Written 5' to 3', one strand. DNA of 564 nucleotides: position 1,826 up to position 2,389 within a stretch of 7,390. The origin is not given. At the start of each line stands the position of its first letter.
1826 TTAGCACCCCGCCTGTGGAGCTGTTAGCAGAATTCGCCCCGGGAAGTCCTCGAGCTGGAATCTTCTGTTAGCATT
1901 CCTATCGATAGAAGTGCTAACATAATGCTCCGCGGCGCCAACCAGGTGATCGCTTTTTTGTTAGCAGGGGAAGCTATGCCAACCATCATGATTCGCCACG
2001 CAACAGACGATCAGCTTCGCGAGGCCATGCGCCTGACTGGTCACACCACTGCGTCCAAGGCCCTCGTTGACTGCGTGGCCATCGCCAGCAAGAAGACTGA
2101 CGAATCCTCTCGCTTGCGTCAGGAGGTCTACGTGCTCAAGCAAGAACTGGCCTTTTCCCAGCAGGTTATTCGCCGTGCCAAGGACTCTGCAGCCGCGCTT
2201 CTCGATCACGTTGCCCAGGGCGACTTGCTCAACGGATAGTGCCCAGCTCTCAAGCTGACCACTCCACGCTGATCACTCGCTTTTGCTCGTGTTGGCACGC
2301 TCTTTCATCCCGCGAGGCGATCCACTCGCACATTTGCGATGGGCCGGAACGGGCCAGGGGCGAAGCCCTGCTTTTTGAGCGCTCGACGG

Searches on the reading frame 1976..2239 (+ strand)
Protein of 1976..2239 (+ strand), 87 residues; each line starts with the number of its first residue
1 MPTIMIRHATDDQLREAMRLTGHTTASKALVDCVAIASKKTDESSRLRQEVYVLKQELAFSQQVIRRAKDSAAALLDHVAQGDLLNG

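Call 9: search_protein_families(library=pfam, proteins=[window:1976-2239:+], max_evalue=1)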
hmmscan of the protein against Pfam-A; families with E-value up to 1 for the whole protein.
window:1976-2239:+ (87 aa): 2 families
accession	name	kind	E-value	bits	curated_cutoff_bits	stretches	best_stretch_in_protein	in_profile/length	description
PF19130.5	DUF5813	-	0.016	15.5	25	1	5-79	46-120/144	Family of unknown function (DUF5813)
PF09957.15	VapB_antitoxin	-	0.058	13.7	23.4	1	11-27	9-25/47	Bacterial antitoxin of type II TA system, VapB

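Call 10: search_protein_families(library=phrogs, proteins=[window:1976-2239:+], max_evalue=1)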
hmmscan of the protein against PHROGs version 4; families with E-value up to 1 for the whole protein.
window:1976-2239:+ (87 aa): 4 families
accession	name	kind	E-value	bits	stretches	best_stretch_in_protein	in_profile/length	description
phrog_8031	-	unknown function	1.3e-13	52.2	1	4-86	3-85/113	-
phrog_33583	-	unknown function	0.011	17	1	37-83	30-77/113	-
phrog_20315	-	unknown function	0.2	13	0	8-27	3-22/62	-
phrog_928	-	unknown function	0.34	11.8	1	11-83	62-137/187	-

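Call 12: search_dna_similar(query=window:1976-2239:+, collection=phages, mode=protein, max_rows=30, max_evalue=0.01)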
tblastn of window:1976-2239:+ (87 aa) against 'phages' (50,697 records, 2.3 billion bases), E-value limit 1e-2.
Records with a match: 2; places in all: 2; records where one place covers at least 80% of the query: 0.
Best place of each record, by identity: <60% 2.
By first word of the organism name: Pseudomonas 2.
By host as written in the record: Pseudomonas aeruginosa 2.
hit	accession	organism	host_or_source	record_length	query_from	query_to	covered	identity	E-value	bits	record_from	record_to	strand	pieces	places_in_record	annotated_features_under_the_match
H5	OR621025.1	Pseudomonas phage 17897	Pseudomonas aeruginosa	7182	21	87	77%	40.3%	1e-3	41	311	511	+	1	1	DNA-binding protein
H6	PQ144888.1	Pseudomonas phage NEU2023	Pseudomonas aeruginosa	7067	21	85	75%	40.0%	1e-2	39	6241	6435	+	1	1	hypothetical protein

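Call 21: find_homologous_proteins(query=window:1976-2239:+, max_evalue=0.001)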
Query window:1976-2239:+ (87 aa): 14 proteins with E <= 0.001 among 15 candidates.
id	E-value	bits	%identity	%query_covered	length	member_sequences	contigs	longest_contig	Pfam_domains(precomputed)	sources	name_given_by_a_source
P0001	5.5e-47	174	100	100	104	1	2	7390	-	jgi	jgi:hypothetical protein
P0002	3.3e-39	150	86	100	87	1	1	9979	-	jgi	-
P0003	1.6e-38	147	85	100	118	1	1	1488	-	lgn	-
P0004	4.0e-38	146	84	100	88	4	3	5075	-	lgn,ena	-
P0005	1.4e-32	129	75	100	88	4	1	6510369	-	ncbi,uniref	ncbi:hypothetical protein [Pseudomonas aeruginosa]|uniref:hypothetical protein n=1 Tax=Pseudomonas a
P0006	5.2e-27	111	71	95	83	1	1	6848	-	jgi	-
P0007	6.7e-12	63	55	87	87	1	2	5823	-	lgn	-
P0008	3.0e-9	55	42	98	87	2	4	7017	-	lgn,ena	-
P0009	3.7e-9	54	40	100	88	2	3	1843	-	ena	-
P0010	5.8e-9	54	51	97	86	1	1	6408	-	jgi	jgi:hypothetical protein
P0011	7.8e-9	53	47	97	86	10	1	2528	-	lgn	-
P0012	1.1e-7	50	48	77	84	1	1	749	-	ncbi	-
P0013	3.5e-7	48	40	95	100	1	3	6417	-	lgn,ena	-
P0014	2.3e-5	42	61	47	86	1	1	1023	-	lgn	-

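Call 23: find_related_loci(query=A1, collection=viral_contigs, flank=3000)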
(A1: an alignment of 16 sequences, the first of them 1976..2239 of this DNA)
Query A1 (87 aa) in viral_contigs; peptide patterns used: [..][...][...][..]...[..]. (x = any residue, [..] = any of these).
30 stretches matched a pattern; 16 encode a relative of the query (tblastn E <= 1e-3); 16 distinct loci.
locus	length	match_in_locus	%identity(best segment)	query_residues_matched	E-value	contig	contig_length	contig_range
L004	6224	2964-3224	72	1-87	1e-38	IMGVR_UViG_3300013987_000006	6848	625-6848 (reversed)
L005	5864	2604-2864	43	1-87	4e-17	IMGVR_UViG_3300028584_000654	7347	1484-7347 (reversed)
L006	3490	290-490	49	21-87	9e-14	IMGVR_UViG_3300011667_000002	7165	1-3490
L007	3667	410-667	38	1-85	3e-13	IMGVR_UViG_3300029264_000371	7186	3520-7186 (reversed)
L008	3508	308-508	40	21-87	4e-8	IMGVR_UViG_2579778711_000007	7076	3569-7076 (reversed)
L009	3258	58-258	40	21-87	4e-8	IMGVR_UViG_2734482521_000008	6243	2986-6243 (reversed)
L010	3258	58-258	40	21-87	5e-8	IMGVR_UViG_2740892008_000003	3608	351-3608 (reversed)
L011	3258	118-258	53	51-87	6e-8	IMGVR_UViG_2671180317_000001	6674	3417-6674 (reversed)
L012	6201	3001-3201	40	21-87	6e-8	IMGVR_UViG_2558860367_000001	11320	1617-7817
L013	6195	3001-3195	40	21-85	2e-7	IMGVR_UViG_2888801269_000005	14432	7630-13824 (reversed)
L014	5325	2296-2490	40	21-85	3e-7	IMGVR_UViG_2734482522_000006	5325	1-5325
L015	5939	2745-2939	40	21-85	3e-7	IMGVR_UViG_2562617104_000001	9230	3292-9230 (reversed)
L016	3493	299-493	40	21-85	4e-7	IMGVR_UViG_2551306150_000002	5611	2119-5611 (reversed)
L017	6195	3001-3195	40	21-85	4e-7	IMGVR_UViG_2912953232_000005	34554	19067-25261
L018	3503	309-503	40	21-85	3e-7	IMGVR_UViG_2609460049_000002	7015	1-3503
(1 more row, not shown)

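Call 30: find_related_loci(query=A2, collection=genome_contigs, flank=3000)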
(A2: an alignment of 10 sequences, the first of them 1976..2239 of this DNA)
Query A2 (87 aa) in genome_contigs; peptide patterns used: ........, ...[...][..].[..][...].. (x = any residue, [..] = any of these).
336 stretches matched a pattern; 2 encode a relative of the query (tblastn E <= 1e-3); 2 distinct loci.
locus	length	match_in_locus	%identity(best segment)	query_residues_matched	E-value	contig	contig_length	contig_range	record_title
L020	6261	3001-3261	39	1-86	1e-15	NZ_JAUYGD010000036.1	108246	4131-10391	MAG: Pseudomonas sp. isolate C24_concoct.bin.103_sub C24_k141_46466, whole genome shotgun sequence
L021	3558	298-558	37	2-87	2e-11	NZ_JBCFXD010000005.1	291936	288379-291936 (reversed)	Stutzerimonas chloritidismutans strain 03GJ23 NODE_5_length_291936_cov_99.742602, whole genome shotgun sequence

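Call 31: find_related_loci(query=A2, collection=metagenome_contigs, flank=3000)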
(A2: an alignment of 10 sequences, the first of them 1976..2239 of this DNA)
Query A2 (87 aa) in metagenome_contigs; peptide patterns used: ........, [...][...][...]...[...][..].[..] (x = any residue, [..] = any of these).
600 stretches matched a pattern (row limit reached: there are more); 3 encode a relative of the query (tblastn E <= 1e-3); 3 distinct loci.
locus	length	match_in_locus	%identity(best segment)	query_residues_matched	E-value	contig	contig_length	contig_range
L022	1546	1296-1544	81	1-83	2e-36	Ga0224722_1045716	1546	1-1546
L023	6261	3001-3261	43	2-87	2e-14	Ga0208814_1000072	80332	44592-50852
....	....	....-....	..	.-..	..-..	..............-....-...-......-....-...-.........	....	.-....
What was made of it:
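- Tried and rejected: The narrower A2 gave only 2 and 3 loci (calls 30, 31).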

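Call 37: search_protein_families(library=pfam, proteins=[L007:1405-2835:+, L004:3884-5200:+, L007:938-1312:-], max_evalue=0.01)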
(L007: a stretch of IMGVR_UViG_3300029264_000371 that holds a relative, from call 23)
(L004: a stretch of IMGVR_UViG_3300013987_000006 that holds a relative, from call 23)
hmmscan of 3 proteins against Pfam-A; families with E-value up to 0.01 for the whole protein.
L007:1405-2835:+ (476 aa): 2 families
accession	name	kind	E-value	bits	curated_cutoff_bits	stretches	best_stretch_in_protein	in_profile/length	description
PF05144.20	Phage_CRI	-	1.7e-43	149.5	21.7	1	14-299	1-222/232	Replication-associated protein G2P N-terminal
PF05155.20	G2P_X_C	-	6.2e-14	52.8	25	1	386-472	5-86/88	Replication-associated protein G2P C-terminal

L004:3884-5200:+ (438 aa): 2 families
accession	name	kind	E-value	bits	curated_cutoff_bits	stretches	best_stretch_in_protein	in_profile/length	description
PF05144.20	Phage_CRI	-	3e-48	165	21.7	1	19-283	1-223/232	Replication-associated protein G2P N-terminal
PF05155.20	G2P_X_C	-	2.8e-15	57.1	25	1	345-434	2-86/88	Replication-associated protein G2P C-terminal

L007:938-1312:- (124 aa): 5 families
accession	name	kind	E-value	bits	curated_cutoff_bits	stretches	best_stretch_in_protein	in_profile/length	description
PF01381.28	HTH_3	-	1.3e-13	51.1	23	1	18-71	1-54/55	Helix-turn-helix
PF13560.12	HTH_31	-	6.2e-09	36.5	27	1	15-71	3-60/64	Helix-turn-helix domain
PF12844.13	HTH_19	-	1.5e-08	34.8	30.2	1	16-74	2-60/64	Helix-turn-helix domain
PF13443.12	HTH_26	-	1.5e-05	25.6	22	1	17-73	1-58/63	Cro/C1-type HTH DNA-binding domain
PF13413.12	HTH_25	-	6e-05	23.2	24.6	1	18-48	2-32/62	Helix-turn-helix domain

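Call 46: search_solved_structures(query=A1, max_evalue=10, show_alignments=2)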
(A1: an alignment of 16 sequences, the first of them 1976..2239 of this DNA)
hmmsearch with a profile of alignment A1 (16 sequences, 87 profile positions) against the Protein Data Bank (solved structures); distinct sequences matched with E-value up to 10: 54.
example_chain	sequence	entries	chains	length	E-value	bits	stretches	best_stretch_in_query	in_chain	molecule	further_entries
7wbn_A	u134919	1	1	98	0.0052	20.5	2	39-71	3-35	RevCC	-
5apt_A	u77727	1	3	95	0.068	16.9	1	37-72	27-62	GENERAL CONTROL PROTEIN GCN4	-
5aps_A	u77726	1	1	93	0.14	15.9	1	37-79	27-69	GENERAL CONTROL PROTEIN GCN4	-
6e6a_B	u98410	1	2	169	0.14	15.9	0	25-77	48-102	Inclusion membrane protein A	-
6p5a_A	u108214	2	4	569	0.16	15.7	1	36-69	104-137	Transposable element P transposase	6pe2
1hf9_A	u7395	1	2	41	0.17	15.6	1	38-71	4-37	ATPASE INHIBITOR (MITOCHONDRIAL)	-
5zhy_A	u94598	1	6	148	0.21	15.3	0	24-65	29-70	Spike glycoprotein, Spike glycoprotein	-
5apq_A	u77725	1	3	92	0.22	15.3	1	37-70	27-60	GENERAL CONTROL PROTEIN GCN4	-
5apu_A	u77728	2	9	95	0.25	15.1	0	37-72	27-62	GENERAL CONTROL PROTEIN GCN4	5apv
2zxx_A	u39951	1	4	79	0.26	15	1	28-58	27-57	Geminin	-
6egc_A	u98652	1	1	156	0.26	15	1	11-62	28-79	SC_2L4HC2_23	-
4rfx_A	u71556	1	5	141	0.33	14.7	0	41-77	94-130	Dynactin subunit 1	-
6z26_A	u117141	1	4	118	0.4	14.4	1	34-74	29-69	Spindle assembly abnormal protein 6 homolog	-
4uos_A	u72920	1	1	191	0.41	14.4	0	37-79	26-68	DESIGNED HELICAL BUNDLE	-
4bry_A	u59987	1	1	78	0.49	14.1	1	28-59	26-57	GEMININ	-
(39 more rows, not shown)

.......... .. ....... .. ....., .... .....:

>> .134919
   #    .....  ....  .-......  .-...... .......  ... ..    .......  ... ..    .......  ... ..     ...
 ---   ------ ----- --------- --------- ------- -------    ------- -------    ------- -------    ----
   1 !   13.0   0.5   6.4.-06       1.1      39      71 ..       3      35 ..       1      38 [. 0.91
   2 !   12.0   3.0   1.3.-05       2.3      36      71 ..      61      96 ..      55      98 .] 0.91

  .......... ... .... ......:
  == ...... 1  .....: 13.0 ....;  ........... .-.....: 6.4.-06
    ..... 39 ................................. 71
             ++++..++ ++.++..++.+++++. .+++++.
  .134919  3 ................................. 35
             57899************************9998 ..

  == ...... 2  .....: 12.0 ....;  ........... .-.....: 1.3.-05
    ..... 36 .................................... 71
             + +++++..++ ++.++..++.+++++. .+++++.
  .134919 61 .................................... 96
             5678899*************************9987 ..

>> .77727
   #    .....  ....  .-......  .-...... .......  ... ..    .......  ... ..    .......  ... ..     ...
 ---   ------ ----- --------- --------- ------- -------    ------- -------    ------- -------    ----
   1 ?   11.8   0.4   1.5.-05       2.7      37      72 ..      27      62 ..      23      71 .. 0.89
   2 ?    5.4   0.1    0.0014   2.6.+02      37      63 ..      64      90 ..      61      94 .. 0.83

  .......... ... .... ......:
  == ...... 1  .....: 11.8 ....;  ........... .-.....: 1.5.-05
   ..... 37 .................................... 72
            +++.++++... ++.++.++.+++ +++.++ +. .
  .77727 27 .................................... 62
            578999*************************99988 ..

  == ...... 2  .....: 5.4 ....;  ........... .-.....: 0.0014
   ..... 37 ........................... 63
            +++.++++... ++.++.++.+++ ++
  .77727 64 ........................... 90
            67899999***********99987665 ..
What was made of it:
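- The PDB profile search finds coiled-coil matches for residues 36-75 (call 46).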

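Call 53: predict_structure(alignment_id=A3)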
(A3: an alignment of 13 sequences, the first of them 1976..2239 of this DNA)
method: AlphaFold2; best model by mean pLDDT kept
length: 87 residues; sequences in the alignment: 13
mean_pLDDT: 90.1   pTM: 0.60
mean pLDDT of the five models: 90.1, 90.1, 89.4, 87.6, 87.1
residues with pLDDT >= 90: 63; 70-90: 17; 50-70: 6; < 50: 1
segments of 3 or more residues with pLDDT < 50: none
pLDDT, mean of each block of 10 residues (from residue 1): 80 94 92 94 98 98 97 87 60
secondary structure, 60 per line:
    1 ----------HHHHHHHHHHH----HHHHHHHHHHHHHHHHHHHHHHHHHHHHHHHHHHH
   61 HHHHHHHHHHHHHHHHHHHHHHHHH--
elements in order: H11-21 H26-85
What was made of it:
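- Closest known: MetJ and its 8-bp metboxes. Same: The protein here has a similar size (87 aa) and predicted order of elements (call 53).
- AlphaFold2 model with pLDDT 90: extended residues 1-10, helix 11-21, helix 26-85 (call 53).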

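Call 57: fold_search(model_id=the predicted structure, library=pdb)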
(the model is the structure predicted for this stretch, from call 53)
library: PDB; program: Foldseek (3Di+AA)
matches with E <= 10: 25; with E <= 0.001: 0
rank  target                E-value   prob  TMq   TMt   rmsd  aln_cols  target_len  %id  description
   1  6kyt_Q                1.2e+00  0.20  0.34  0.39   4.2        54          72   20  The structure of the M. tb toxin MazEF-mt1 complex (released 2020-08-05)
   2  1y9b_A                1.3e+00  0.18  0.37  0.39   6.8        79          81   24  Structure of Conserved Putative Transcriptional Factor from Vibrio cholerae O1 biovar eltor str. N16961 (released 2005-01-25)
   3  7vp2_A                1.5e+00  0.21  0.31  0.32   3.9        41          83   20  Structure of a transcription factor and DNA complex (released 2022-10-19)
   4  7vp2_B                1.6e+00  0.21  0.31  0.42   3.9        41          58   20  Structure of a transcription factor and DNA complex (released 2022-10-19)
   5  7vp6_D                1.9e+00  0.20  0.32  0.49   4.8        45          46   11  Structure of a transcription factor and DNA complex (released 2022-10-19)
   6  3od2_B                2.0e+00  0.18  0.32  0.23   3.9        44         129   20  E. coli NikR soaked with excess nickel ions (released 2010-09-08)
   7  7vp7_B                2.2e+00  0.18  0.32  0.50   3.8        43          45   19  Structure of a transcription factor and DNA complex (released 2022-10-19)
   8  6kyt_C                3.0e+00  0.12  0.35  0.40   4.0        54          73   20  The structure of the M. tb toxin MazEF-mt1 complex (released 2020-08-05)
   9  7vp6_J                3.4e+00  0.15  0.33  0.51   4.4        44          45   11  Structure of a transcription factor and DNA complex (released 2022-10-19)
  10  7vp4_I                3.4e+00  0.14  0.32  0.44   3.9        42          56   19  Structure of a transcription factor and DNA complex (released 2022-10-19)
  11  5zkt_A                3.7e+00  0.13  0.32  0.44   3.6        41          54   20  Crystal structure of TCP domain of PCF6 in Oryza sativa (released 2019-03-27)
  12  7vp5_F                3.7e+00  0.13  0.31  0.35   3.9        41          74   20  Structure of a transcription factor and DNA complex (released 2022-10-19)
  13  7vp7_A                3.7e+00  0.11  0.31  0.41   3.8        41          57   20  Structure of a transcription factor and DNA complex (released 2022-10-19)
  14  2hza_A                3.7e+00  0.10  0.30  0.22   4.0        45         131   22  Nickel-bound full-length Escherichia coli NikR (released 2006-08-22)
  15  1fse_D                4.0e+00  0.15  0.27  0.34   1.8        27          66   22  CRYSTAL STRUCTURE OF THE BACILLUS SUBTILIS REGULATORY PROTEIN GERE (released 2001-03-21)
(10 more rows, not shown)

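Call 58: fold_search(model_id=the predicted structure, library=viral)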
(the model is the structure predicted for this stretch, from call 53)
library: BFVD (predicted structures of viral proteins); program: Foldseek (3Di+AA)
matches with E <= 10: 60; with E <= 0.001: 0
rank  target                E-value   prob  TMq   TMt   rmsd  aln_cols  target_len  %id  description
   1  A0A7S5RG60            1.2e+00  0.25  0.34  0.27   3.7        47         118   13  (no name in the UniProt tables at hand)
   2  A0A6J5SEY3            1.6e+00  0.11  0.25  0.30  11.8        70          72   23  Uncharacterized protein [uncultured Caudovirales phage]
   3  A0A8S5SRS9            1.8e+00  0.21  0.38  0.28   6.5        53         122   21  MNT REPRESSOR MUTANT WITH C-TERMINAL REGULATION [Siphoviridae sp. ctMRT7]
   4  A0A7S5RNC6            1.9e+00  0.14  0.30  0.08   4.0        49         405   22  (no name in the UniProt tables at hand)
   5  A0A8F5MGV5            2.1e+00  0.16  0.29  0.47   2.7        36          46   17  (no name in the UniProt tables at hand)
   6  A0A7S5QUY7            2.1e+00  0.12  0.29  0.30   7.1        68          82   16  (no name in the UniProt tables at hand)
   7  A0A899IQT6            2.2e+00  0.13  0.30  0.47   5.0        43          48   16  (no name in the UniProt tables at hand)
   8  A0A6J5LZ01            2.4e+00  0.15  0.28  0.13   3.0        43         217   19  HeH/LEM domain containing protein [uncultured Caudovirales phage]
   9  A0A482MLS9            2.6e+00  0.35  0.40  0.35   2.4        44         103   11  Uncharacterized protein [Nodularia phage vB_NspS-kac68v162]
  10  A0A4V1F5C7            2.6e+00  0.18  0.32  0.32   7.2        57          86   16  Uncharacterized protein [Blackfly microvirus SF02]
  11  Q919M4                2.6e+00  0.16  0.31  0.31   3.6        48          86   19  Uncharacterized protein [Culex nigripalpus nucleopolyhedrovirus (isolate Florida/1997)]
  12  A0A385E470            2.6e+00  0.12  0.32  0.12  13.8        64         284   17  Putative capsid protein [Circoviridae sp.]
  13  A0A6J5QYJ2            2.8e+00  0.12  0.30  0.48   3.6        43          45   12  Toxin-antitoxin system HicB family antitoxin [uncultured Caudovirales phage]
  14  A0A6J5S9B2            3.0e+00  0.21  0.37  0.41   3.6        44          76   23  Uncharacterized protein [uncultured Caudovirales phage]
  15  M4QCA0                3.0e+00  0.07  0.26  0.31   7.5        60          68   22  (no name in the UniProt tables at hand)
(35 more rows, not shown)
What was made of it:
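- Tried and rejected: Nothing is significant (calls 57, 58).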

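Call 59: search_protein_families(library=pfam, alignment_id=A1, max_evalue=1)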
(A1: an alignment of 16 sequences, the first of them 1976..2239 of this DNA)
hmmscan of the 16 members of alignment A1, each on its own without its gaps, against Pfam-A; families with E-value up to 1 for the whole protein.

A. member 1, window:1976-2239:+ (87 aa): 2 families
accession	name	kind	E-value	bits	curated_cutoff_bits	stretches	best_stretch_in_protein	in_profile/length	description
PF19130.5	DUF5813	-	0.016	15.5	25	1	5-79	46-120/144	Family of unknown function (DUF5813)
PF09957.15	VapB_antitoxin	-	0.058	13.7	23.4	1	11-27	9-25/47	Bacterial antitoxin of type II TA system, VapB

B. families by the number of members that match (of 16 scanned): 45 families (the first 25 are shown)
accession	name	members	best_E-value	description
PF15898.10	PRKG1_interact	2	0.0042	cGMP-dependent protein kinase interacting domain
PF19130.5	DUF5813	2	0.016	Family of unknown function (DUF5813)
PF23270.1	HAD_RAM2_N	2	0.035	Glycerol-3-phosphate acyltransferase RAM2-like, HAD-like domain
PF00631.27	G-gamma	2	0.038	GGL domain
PF09957.15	VapB_antitoxin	2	0.044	Bacterial antitoxin of type II TA system, VapB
PF20878.2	REST_helical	2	0.053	Helical region in REST corepressor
PF05837.17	CENP-H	1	0.00033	Centromere protein H (CENP-H)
PF25450.1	Rab11-FIP3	1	0.00056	Rab11-FIP3-like domain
PF15556.11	Zwint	1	0.0014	ZW10 interactor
PF24627.1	PUMA_CC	1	0.01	PUMA coiled-coil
PF16331.10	TolA_bind_tri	1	0.011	TolA binding protein trimerisation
PF12974.12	Phosphonate-bd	1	0.012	ABC transporter, phosphonate, periplasmic substrate-binding protein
PF25785.1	TPR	1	0.013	Nucleoprotein TPR-like domain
PF17098.10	Wtap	1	0.014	WTAP/Mum2p family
PF22215.1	MLKL_N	1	0.016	Mixed lineage kinase domain-like N-terminal domain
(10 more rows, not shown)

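Call 60: search_protein_families(library=ncbifam, alignment_id=A1, max_evalue=1)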
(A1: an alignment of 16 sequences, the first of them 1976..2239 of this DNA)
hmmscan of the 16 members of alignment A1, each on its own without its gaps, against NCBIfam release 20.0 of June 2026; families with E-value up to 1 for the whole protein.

A. member 1, window:1976-2239:+ (87 aa): 1 family
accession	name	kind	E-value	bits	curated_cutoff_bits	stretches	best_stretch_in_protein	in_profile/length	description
NF038291.1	rep_pAB02_ORF2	subfamily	0.0079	16.6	85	1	14-70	38-95/172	plasmid replication DNA-binding protein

B. families by the number of members that match (of 16 scanned): 20 families
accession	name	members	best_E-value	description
NF010533.0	PRK13922.9-5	1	0.0003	rod shape-determining protein MreC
NF038291.1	rep_pAB02_ORF2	1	0.0079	plasmid replication DNA-binding protein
NF005949.0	PRK08013.1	1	0.0099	FAD-dependent 2-octaprenylphenol hydroxylase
NF003239.0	PRK04199.1-4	1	0.013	50S ribosomal protein L16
NF049847.1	FtsL_COG5462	1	0.027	cell division protein FtsL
NF011925.1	PRK15396.1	1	0.044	major outer membrane lipoprotein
NF003241.0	PRK04199.1-6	1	0.05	50S ribosomal protein L16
NF047515.1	SpiroCoCo_C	1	0.054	SpiroCoCo family coiled-coil protein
TIGR04211.1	SH3_and_anchor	1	0.06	TIGR04211 family SH3 domain-containing protein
TIGR03011.1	sulf_tusB_dsrH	1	0.067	sulfurtransferase complex subunit TusB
NF000955.1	PRK00099.1-1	1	0.068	50S ribosomal protein L10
NF053609.1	Sul12a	1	0.07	Sul12a family chromatin-organizing protein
NF002223.0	PRK01117.1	1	0.076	adenylosuccinate synthase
NF040561.1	PrimPol_Msp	1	0.093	CRISPR-associated primase-polymerase type A1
TIGR03945.1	PLP_SbnA_fam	1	0.12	2,3-diaminopropionate biosynthesis protein SbnA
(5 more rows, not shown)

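Call 61: find_homologous_proteins(query=A1, max_evalue=0.001)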
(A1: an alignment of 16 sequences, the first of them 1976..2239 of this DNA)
Query A1 (16 sequences) (87 aa, profile of the alignment): 80 proteins with E <= 0.001 among 8000 candidates.
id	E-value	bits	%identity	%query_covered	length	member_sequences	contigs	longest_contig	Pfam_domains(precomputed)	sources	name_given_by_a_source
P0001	2.9e-36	142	100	100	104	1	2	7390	-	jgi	jgi:hypothetical protein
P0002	3.1e-35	138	86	100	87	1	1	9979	-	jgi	-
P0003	4.6e-35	138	85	100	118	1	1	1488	-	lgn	-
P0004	8.0e-35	137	84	100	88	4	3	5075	-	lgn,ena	-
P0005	1.7e-33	133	75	100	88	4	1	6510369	-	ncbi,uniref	ncbi:hypothetical protein [Pseudomonas aeruginosa]|uniref:hypothetical protein n=1 Tax=Pseudomonas a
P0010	5.5e-32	128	51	97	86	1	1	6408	-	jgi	jgi:hypothetical protein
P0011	2.9e-29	119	47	97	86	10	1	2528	-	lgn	-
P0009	8.5e-29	118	40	100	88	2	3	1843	-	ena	-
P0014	2.5e-27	113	61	47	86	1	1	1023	-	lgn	-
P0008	4.3e-27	112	42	98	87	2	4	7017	-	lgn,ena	-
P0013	8.7e-27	111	40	95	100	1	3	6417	-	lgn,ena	-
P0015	5.4e-26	109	44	97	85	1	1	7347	-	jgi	-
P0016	9.9e-26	108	42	97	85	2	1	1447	-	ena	-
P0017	1.1e-25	108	40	75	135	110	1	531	-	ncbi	ncbi:hypothetical protein ACVN04_11075, partial [Pseudomonas aeruginosa]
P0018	3.5e-25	106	67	28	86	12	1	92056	-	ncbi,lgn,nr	ncbi:TPA: hypothetical protein VDV67_005868 [Pseudomonas aeruginosa]|nr:hypothetical protein [Pseudo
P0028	1.8e-22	97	42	97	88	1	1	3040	-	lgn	-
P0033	1.9e-21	94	42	100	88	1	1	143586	-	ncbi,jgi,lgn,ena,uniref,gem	ncbi:hypothetical protein [Pseudomonas sp.]|uniref:hypothetical protein n=1 Tax=Pseudomonas sp. TaxI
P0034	2.8e-21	93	33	99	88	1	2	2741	-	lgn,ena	-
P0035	3.1e-21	93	26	97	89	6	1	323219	-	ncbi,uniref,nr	ncbi:hypothetical protein G7015_09400 [Pseudomonas kunmingensis]|uniref:hypothetical protein n=1 Tax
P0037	6.6e-21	92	41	80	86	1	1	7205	-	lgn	-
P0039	2.9e-20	90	42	95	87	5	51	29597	-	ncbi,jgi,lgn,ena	-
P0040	3.4e-20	90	42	95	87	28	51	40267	-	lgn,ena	-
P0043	1.8e-18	84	34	86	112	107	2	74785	-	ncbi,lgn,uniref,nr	ncbi:hypothetical protein IPC139_28825 [Pseudomonas aeruginosa]|uniref:hypothetical protein n=1 Tax=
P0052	3.4e-16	77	33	98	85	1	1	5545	-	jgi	jgi:plasmid stability protein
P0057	1.3e-15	75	34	97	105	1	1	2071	-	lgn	-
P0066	7.2e-14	70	25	97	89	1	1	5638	-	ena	-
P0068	2.9e-13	68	24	95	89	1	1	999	-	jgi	jgi:hypothetical protein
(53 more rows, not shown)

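Call 64: find_encoding_contigs(protein=P0040, flank=2500, max_places=2)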
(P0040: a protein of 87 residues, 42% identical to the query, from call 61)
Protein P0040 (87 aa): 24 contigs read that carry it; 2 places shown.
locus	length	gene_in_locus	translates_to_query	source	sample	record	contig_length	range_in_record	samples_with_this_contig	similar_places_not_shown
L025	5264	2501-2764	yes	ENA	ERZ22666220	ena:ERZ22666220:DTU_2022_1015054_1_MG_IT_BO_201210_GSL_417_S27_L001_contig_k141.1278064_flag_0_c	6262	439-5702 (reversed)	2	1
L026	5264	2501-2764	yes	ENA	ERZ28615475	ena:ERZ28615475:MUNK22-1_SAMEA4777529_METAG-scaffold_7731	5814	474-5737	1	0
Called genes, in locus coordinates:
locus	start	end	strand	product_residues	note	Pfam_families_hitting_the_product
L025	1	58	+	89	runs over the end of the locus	PF04221:RelB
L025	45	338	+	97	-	PF15738:YafQ_toxin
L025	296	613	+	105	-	PF00893:Multi_Drug_Res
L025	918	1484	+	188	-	PF00239:Resolvase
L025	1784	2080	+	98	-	-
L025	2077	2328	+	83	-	-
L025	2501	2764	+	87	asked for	-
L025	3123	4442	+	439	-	PF08401:ArdcN (faint), PF12083:DUF3560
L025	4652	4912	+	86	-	-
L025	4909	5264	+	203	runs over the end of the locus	-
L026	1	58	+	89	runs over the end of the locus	PF04221:RelB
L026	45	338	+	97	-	PF15738:YafQ_toxin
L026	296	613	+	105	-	PF00893:Multi_Drug_Res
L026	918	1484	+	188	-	PF00239:Resolvase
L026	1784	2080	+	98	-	-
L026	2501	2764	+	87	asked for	-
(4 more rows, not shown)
